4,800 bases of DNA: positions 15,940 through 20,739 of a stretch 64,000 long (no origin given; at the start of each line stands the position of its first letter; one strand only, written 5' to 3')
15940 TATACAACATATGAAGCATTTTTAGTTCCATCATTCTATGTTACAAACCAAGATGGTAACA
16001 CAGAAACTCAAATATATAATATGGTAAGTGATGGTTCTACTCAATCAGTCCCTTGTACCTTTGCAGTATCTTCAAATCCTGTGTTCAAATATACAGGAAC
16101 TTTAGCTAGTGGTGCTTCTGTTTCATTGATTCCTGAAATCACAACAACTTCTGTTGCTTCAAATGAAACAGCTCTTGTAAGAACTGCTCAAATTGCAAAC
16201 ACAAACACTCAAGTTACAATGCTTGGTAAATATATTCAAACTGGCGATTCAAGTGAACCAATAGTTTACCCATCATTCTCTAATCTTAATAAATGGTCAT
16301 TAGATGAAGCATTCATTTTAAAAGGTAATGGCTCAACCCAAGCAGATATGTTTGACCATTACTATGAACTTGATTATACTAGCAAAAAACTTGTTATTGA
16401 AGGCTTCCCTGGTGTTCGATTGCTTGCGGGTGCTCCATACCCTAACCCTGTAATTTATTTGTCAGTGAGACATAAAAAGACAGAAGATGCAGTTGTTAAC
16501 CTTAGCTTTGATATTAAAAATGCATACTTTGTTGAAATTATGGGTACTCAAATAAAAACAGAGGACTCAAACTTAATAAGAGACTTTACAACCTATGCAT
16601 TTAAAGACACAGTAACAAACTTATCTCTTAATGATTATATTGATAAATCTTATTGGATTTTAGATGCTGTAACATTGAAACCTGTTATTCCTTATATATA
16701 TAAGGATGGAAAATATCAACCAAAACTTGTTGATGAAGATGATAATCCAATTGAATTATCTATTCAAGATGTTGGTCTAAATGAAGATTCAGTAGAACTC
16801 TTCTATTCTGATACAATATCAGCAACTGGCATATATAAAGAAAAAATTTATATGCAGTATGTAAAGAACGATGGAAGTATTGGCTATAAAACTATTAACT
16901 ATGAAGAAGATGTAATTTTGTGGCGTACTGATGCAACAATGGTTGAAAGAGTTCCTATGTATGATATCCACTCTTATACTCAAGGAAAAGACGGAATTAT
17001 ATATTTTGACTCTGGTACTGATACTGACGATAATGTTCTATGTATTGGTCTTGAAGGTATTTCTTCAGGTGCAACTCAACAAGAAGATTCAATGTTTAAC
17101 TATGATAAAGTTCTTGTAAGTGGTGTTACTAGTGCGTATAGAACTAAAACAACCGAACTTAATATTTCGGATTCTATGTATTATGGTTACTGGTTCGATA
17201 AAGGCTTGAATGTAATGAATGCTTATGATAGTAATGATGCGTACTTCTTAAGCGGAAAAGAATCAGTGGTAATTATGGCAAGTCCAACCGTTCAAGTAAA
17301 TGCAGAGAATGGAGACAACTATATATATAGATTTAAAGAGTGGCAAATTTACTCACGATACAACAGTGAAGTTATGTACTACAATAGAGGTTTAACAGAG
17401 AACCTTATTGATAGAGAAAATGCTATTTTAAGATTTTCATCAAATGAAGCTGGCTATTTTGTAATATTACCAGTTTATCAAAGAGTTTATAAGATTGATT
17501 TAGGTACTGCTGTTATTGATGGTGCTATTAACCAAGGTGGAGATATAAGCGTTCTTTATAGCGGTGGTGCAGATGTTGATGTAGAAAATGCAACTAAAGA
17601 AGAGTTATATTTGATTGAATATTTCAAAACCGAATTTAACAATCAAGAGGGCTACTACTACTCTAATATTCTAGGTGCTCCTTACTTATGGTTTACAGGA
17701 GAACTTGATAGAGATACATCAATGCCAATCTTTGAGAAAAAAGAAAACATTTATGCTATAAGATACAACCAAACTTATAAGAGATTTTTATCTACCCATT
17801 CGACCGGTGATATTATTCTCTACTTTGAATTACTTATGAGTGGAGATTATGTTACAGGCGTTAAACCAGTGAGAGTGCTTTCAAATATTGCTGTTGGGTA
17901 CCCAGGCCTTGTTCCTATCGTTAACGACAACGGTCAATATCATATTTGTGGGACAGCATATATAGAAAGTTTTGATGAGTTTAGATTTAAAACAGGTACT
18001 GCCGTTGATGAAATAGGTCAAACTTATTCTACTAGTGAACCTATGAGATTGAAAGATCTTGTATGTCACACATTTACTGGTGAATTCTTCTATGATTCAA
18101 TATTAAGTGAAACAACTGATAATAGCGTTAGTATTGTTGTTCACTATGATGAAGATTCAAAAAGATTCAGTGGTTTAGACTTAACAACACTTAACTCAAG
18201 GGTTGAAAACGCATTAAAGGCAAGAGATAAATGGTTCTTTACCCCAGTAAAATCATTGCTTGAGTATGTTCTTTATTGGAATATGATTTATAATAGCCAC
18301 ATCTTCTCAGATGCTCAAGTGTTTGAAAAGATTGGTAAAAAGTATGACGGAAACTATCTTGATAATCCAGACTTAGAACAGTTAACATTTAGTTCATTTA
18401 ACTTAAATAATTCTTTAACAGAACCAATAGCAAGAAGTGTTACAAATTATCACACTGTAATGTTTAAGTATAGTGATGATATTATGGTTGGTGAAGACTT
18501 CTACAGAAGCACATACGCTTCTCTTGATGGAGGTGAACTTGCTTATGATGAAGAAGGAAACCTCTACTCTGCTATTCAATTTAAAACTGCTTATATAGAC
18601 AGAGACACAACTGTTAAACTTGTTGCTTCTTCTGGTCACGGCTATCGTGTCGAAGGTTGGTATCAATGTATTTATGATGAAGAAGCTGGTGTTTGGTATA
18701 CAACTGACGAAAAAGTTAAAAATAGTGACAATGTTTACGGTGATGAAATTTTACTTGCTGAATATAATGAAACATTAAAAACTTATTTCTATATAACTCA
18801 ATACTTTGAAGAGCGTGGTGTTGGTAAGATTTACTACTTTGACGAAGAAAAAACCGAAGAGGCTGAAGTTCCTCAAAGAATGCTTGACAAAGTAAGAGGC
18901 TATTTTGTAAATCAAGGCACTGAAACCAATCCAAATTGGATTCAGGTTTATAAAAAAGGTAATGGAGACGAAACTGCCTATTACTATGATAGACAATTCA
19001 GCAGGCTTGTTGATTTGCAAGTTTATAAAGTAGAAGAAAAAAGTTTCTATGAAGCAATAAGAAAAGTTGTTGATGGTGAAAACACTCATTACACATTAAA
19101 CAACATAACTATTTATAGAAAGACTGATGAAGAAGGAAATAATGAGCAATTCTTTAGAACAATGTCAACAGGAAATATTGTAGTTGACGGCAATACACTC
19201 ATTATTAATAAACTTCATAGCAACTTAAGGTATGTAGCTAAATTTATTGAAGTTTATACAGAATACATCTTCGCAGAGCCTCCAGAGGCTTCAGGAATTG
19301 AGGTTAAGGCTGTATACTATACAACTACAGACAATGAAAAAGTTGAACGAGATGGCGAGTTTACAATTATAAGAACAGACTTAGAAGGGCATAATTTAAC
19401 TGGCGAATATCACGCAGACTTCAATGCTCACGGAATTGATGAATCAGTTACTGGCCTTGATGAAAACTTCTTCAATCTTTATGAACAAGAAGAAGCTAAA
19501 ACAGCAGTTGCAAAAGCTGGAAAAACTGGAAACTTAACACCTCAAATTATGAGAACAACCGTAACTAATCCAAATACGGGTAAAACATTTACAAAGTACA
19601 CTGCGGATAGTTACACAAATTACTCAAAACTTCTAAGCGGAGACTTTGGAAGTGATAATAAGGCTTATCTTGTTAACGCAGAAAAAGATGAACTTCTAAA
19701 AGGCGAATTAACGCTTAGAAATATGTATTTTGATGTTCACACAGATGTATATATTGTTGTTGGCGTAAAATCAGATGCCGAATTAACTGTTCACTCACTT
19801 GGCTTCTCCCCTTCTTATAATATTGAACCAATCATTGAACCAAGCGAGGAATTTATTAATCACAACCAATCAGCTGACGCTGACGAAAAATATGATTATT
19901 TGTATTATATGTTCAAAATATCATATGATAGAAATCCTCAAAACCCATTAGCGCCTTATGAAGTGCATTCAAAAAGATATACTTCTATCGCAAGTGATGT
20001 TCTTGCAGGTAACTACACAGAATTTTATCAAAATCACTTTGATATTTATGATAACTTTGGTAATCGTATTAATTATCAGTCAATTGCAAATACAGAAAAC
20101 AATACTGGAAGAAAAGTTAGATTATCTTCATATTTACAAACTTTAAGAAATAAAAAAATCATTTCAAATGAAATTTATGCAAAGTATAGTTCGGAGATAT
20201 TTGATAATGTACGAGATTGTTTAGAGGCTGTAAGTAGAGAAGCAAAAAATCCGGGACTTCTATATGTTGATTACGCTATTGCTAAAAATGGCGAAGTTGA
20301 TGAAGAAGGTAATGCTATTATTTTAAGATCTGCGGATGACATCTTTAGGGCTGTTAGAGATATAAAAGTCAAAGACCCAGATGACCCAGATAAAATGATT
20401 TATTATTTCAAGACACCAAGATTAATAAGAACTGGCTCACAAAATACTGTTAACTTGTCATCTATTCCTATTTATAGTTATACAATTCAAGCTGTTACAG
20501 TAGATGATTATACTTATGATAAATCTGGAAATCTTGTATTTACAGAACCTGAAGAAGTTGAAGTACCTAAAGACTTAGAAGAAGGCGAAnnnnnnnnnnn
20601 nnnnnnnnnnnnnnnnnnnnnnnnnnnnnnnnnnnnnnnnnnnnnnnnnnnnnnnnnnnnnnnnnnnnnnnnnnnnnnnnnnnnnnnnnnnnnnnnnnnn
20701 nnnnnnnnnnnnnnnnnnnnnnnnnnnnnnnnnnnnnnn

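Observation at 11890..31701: Single 19.8-kb ORF encoding a 6,603-aa predicted lipoprotein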

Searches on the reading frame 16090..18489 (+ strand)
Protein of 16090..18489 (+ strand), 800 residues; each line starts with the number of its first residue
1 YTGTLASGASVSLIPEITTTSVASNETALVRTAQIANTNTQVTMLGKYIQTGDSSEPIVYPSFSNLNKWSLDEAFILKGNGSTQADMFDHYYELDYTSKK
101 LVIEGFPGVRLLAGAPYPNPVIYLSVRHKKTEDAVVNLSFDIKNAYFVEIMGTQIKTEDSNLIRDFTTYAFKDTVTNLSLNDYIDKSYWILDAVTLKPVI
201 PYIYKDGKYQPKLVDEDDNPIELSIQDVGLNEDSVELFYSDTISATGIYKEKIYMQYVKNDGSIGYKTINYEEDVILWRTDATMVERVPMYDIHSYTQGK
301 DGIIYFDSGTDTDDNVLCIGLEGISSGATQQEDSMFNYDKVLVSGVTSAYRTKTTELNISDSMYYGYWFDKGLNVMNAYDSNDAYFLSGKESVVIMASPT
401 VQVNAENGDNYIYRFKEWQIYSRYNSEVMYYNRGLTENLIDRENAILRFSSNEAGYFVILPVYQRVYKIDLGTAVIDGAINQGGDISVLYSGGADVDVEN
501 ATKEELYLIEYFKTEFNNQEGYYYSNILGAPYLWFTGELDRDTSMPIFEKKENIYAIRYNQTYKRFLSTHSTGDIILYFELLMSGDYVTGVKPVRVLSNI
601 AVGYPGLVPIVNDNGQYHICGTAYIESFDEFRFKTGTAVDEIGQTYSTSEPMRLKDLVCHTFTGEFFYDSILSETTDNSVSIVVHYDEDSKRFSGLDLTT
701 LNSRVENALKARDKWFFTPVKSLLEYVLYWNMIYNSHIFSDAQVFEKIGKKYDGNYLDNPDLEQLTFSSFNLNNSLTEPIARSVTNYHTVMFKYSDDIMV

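Call 7: search_protein_families(library=pfam, proteins=[window:16090-18489:+], max_evalue=1)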
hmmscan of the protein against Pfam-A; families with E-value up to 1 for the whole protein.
window:16090-18489:+ (800 aa): 2 families
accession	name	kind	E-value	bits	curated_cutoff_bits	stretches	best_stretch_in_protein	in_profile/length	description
PF16151.10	DUF4859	-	0.042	14.2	22.6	1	352-412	45-107/120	Domain of unknown function (DUF4859)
PF00632.30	HECT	-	0.15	12.1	23.9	1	395-453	126-182/306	HECT-domain (ubiquitin-transferase)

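Call 93: search_protein_families(library=ncbifam, proteins=[window:16090-18489:+], max_evalue=0.01)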
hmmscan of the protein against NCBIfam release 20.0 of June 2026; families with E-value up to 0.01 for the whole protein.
window:16090-18489:+ (800 aa): 0 families

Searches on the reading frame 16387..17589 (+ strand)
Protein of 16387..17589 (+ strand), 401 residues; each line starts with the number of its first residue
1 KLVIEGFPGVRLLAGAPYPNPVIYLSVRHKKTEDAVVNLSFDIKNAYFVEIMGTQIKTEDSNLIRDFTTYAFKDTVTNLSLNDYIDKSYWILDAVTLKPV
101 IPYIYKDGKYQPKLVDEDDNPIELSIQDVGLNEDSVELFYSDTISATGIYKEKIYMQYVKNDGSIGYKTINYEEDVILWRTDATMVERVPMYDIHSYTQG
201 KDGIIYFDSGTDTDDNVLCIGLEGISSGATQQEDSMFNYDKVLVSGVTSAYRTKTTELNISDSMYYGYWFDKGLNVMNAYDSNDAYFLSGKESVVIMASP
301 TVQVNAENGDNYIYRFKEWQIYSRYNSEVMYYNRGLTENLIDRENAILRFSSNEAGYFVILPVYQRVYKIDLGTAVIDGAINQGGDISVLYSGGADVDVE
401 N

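Call 22: find_related_loci(query=A1, collection=genome_contigs, flank=10000)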
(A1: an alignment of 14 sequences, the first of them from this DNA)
Query A1 (401 aa) in genome_contigs; peptide patterns used: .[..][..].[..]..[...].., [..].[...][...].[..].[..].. (x = any residue, [..] = any of these).
53 stretches matched a pattern; 20 encode a relative of the query (tblastn E <= 1e-3); 20 distinct loci.
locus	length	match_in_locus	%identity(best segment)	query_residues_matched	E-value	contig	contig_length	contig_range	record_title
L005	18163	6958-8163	71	1-401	0e+0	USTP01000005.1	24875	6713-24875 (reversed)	uncultured Thermoanaerobacterales bacterium isolate UMGS2069 genome assembly, contig: NODE_260_length_24875_cov_7.619621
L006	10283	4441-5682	54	1-399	3e-150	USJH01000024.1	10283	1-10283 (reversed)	uncultured Clostridia bacterium isolate UMGS1774 genome assembly, contig: NODE_129_length_10283_cov_2.54556, whole genom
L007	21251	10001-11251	53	1-401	2e-145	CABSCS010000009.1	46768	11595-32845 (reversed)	MAG TPA_asm: uncultured Clostridiales bacterium isolate MGYG-HGUT-02172 genome assembly, contig: GUT_GENOME133558_9, who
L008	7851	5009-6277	53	3-392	1e-144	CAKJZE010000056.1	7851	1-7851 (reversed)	Clostridiales bacterium isolate MAG-R002 genome assembly, contig: k141_49057, whole genome shotgun sequence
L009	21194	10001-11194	51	1-391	4e-140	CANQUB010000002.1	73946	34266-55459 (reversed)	MAG: uncultured Clostridia bacterium isolate Lapin-023__bin71 genome assembly, contig: Lapin-023__NODE_468_length_73946_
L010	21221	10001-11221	53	2-401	7e-133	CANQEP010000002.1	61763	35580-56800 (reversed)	MAG: uncultured Clostridia bacterium isolate Lapin-005__bin72 genome assembly, contig: Lapin-005__NODE_547_length_61763_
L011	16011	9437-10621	51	2-401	9e-130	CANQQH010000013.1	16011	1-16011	MAG: uncultured Clostridia bacterium isolate Lapin-011__bin23 genome assembly, contig: Lapin-011__NODE_3737_length_16011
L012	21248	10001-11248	46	3-401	7e-112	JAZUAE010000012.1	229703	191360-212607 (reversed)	MAG: Clostridia bacterium isolate T1900045322_YK20190011.MAGScoT_cleanbin_000028 SGB_6372_k141_162690, whole genome shot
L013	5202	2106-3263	41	3-393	8e-100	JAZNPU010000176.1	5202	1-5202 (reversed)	MAG: Clostridia bacterium isolate T1900044831_TS20190297.MAGScoT_cleanbin_000058 SGB_2896_k141_689677, whole genome shot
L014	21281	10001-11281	39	3-401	4e-90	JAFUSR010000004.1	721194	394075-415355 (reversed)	MAG: Clostridia bacterium isolate RGIG4790 Roe_deer_Reticulum-3__c188924, whole genome shotgun sequence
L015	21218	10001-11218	40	1-401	2e-88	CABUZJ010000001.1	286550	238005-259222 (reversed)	MAG TPA_asm: uncultured Clostridiales bacterium isolate MGYG-HGUT-04512 genome assembly, contig: GUT_GENOME279814_1, who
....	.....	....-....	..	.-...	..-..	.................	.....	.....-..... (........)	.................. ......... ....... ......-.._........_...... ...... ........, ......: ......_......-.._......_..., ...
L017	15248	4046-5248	37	5-400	6e-82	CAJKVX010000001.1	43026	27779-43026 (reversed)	MAG TPA_asm: uncultured Clostridiales bacterium isolate ERR321576-bin.26 genome assembly, contig: NODE_663_length_43026_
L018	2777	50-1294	38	1-401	7e-80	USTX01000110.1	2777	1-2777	uncultured Clostridiales bacterium isolate UMGS2070 genome assembly, contig: NODE_5452_length_2777_cov_1.771492, whole g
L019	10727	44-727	57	172-399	2e-78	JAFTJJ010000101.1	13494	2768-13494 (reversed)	MAG: Clostridia bacterium isolate RGIG3872 Roe_deer_Cecum-2__c436602, whole genome shotgun sequence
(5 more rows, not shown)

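Call 25: find_related_loci(query=A1, collection=viral_contigs, flank=10000)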
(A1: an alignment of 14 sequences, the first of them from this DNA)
Query A1 (401 aa) in viral_contigs; peptide patterns used: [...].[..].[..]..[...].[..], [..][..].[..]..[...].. (x = any residue, [..] = any of these).
59 stretches matched a pattern, but none encodes a relative of the query by tblastn (E <= 1e-3).

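Call 41: search_solved_structures(query=A1, max_evalue=1)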
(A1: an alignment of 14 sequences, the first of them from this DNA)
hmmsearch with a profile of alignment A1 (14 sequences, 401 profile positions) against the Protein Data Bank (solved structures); distinct sequences matched with E-value up to 1: 1.
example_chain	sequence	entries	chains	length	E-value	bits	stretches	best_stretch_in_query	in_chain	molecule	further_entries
5e3e_A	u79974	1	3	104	0.58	12.3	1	84-161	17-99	CdiI immunity protein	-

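Call 61: predict_structure(alignment_id=A1)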
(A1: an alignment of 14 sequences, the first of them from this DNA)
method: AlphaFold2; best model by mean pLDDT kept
length: 401 residues; sequences in the alignment: 14
mean_pLDDT: 51.6   pTM: 0.40
mean pLDDT of the five models: 51.6, 48.2, 46.1, 41.4, 41.3
residues with pLDDT >= 90: 15; 70-90: 72; 50-70: 98; < 50: 216
segments of 3 or more residues with pLDDT < 50: 1-29, 33-89, 179-200, 207-242, 245-248, 265-273, 278-288, 307-310, 325-329, 368-401
pLDDT, mean of each block of 10 residues (from residue 1): 31 38 42 45 35 35 28 30 36 66 90 84 71 80 65 87 87 66 27 38 47 33 30 33 49 62 47 47 41 63 51 63 55 71 73 64 55 32 33 35 33
secondary structure, 60 per line:
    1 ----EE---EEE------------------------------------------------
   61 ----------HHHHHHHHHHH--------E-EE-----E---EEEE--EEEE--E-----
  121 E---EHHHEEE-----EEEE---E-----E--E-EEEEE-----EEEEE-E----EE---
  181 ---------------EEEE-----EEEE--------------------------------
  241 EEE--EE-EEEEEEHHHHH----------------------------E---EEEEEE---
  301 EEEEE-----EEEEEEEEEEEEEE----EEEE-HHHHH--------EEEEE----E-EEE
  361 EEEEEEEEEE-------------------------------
elements in order: E10-12 H71-81 E103-106 E109-112 E129-131 E137-140 E155-159 E165-169 E196-199 E205-208 E241-243 E249-254 H255-259 E292-297 E301-305 E311-324 E329-332 H334-338 E347-351 E358-370

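Call 67: fold_search(model_id=the predicted structure, library=pdb)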
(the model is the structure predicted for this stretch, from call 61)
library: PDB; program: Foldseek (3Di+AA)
matches with E <= 10: 401; with E <= 0.001: 0
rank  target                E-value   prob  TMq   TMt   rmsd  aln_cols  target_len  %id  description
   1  8url                  1.6e-01  0.02  0.07  0.06  20.9       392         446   12  The Apo NanJ structure from Clostridium perfringens (released 2024-09-04)
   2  4a2l_F                1.8e-01  0.06  0.10  0.06  23.5       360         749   10  Structure of the periplasmic domain of the heparin and heparan sulphate sensing hybrid two component system BT4663 in  (released 2012-05-02)
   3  8h1i_A                1.8e-01  0.04  0.06  0.09  19.0       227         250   10  Crystal structure of PlyGRCS, a bacteriophage Endolysin in complex with Cold shock protein C (released 2023-10-18)
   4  7y78_A                2.0e-01  0.04  0.07  0.08  21.7       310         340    8  Crystal structure of Cry78Aa (released 2022-08-31)
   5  8uvv                  2.5e-01  0.02  0.06  0.06  19.1       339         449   13  The NanJ sialidase catalytic domain in complex with Neu5Ac (released 2024-09-04)
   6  4a2l_B                2.8e-01  0.04  0.09  0.06  23.8       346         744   10  Structure of the periplasmic domain of the heparin and heparan sulphate sensing hybrid two component system BT4663 in  (released 2012-05-02)
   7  4a2l_C                2.8e-01  0.02  0.07  0.05  23.4       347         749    8  Structure of the periplasmic domain of the heparin and heparan sulphate sensing hybrid two component system BT4663 in  (released 2012-05-02)
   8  6ey5_B                2.8e-01  0.02  0.08  0.09  21.6       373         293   10  C-terminal part (residues 224-515) of PorM (released 2018-02-07)
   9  5d0o_B                2.9e-01  0.02  0.07  0.08  25.7       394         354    8  BamABCDE complex, outer membrane beta barrel assembly machinery entire complex (released 2016-03-09)
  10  1jv2_A                2.9e-01  0.02  0.06  0.04  21.7       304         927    9  CRYSTAL STRUCTURE OF THE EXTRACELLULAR SEGMENT OF INTEGRIN ALPHAVBETA3 (released 2001-10-17)
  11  7y78_D                4.3e-01  0.02  0.07  0.08  21.8       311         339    8  Crystal structure of Cry78Aa (released 2022-08-31)
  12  7q3d_A                4.6e-01  0.07  0.07  0.06  22.6       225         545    8  Structure of the human CPLANE complex (released 2022-04-06)
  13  8ole_X                4.6e-01  0.01  0.07  0.05  25.6       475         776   10  Cryo-EM reconstruction of VP4 assembly from SA11 Rotavirus Non-Tripsinized Triple Layered Particle (released 2024-09-25)
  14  7qrm_D                4.8e-01  0.09  0.09  0.16  16.7       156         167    9  Cryo-EM structure of catalytically active Spinacia oleracea cytochrome b6f in complex with endogenous plastoquinones a (released 2023-01-25)
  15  8x0u_A                5.4e-01  0.04  0.09  0.14  22.6       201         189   10  Crystal structure of cupin-like fold protein StrC from Stachybotrys sp.g12 (released 2024-09-11)
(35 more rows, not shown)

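Call 72: search_protein_representatives(alignment_id=A1)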
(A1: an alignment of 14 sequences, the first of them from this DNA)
Query: 14 sequences, 401 profile positions. Proteins with E-value up to 0.001 (for the whole library): 44; up to 1e-10: 42; up to 1e-30: 39. The best 44 are listed.
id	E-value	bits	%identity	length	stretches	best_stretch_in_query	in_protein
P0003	2.5e-189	645.8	-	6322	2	1-400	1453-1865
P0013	1.0e-185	633.8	-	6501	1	1-401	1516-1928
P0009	1.9e-181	619.8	-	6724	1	1-401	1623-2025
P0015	1.1e-178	610.7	-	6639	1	1-400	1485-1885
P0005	8.4e-178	607.8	-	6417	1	1-400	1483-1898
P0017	8.0e-175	598.0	-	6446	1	1-401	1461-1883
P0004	2.0e-172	590.1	-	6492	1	2-400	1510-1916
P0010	2.1e-172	590.0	-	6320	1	1-401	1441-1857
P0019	1.1e-171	587.7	-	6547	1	1-401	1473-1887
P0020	3.4e-171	586.0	-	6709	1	1-400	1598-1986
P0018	2.6e-168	576.5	-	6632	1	1-400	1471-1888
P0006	1.1e-162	558.0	-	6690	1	1-401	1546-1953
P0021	3.8e-159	546.4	-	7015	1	2-401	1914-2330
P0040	1.7e-155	534.4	-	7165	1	2-400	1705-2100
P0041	4.2e-154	529.8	-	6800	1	2-399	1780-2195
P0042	1.7e-147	508.0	-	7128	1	2-399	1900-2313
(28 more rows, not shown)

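Call 94: search_protein_families(library=pfam, alignment_id=A1, max_evalue=0.01)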
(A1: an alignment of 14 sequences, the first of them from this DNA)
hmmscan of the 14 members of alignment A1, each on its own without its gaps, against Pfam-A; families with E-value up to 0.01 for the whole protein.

A. member 1, seq(401 aa): 0 families

B. families by the number of members that match (of 14 scanned): 0 families

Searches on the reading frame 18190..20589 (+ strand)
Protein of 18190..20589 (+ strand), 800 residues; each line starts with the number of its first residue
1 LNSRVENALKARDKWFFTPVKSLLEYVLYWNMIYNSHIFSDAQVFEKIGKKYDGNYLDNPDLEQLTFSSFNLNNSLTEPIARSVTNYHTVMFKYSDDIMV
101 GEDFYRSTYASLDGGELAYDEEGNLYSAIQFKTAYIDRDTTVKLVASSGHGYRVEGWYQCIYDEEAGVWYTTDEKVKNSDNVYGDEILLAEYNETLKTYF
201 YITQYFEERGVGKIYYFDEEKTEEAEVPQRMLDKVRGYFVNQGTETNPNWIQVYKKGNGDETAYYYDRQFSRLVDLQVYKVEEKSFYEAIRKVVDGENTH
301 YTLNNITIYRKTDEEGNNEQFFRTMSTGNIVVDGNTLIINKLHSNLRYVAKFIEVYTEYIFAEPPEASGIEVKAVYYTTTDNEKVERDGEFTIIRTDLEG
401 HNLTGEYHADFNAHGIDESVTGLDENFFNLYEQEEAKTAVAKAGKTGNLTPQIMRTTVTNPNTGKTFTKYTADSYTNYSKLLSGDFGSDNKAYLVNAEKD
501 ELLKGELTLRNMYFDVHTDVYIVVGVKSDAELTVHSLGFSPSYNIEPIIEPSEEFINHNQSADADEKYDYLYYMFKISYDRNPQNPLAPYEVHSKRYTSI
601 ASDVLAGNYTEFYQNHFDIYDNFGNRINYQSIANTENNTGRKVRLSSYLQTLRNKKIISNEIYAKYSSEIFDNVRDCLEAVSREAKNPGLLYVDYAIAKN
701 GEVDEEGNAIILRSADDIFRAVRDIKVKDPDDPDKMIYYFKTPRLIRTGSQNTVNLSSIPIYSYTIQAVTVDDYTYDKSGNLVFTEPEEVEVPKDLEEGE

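Call 7: search_protein_families(library=pfam, proteins=[window:18190-20589:+], max_evalue=1)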
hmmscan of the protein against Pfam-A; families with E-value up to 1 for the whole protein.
window:18190-20589:+ (800 aa): 1 family
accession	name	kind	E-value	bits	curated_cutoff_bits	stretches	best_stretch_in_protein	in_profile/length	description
PF01218.23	Coprogen_oxidas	-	0.0076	15.4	31.8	1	188-234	155-200/295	Coproporphyrinogen III oxidase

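Call 93: search_protein_families(library=ncbifam, proteins=[window:18190-20589:+], max_evalue=0.01)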
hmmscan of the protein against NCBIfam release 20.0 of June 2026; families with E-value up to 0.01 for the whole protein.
window:18190-20589:+ (800 aa): 1 family
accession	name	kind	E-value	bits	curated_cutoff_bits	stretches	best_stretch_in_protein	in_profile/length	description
NF003727.1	PRK05330.1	equivalog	0.0036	16.3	297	1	176-240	142-205/294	oxygen-dependent coproporphyrinogen oxidase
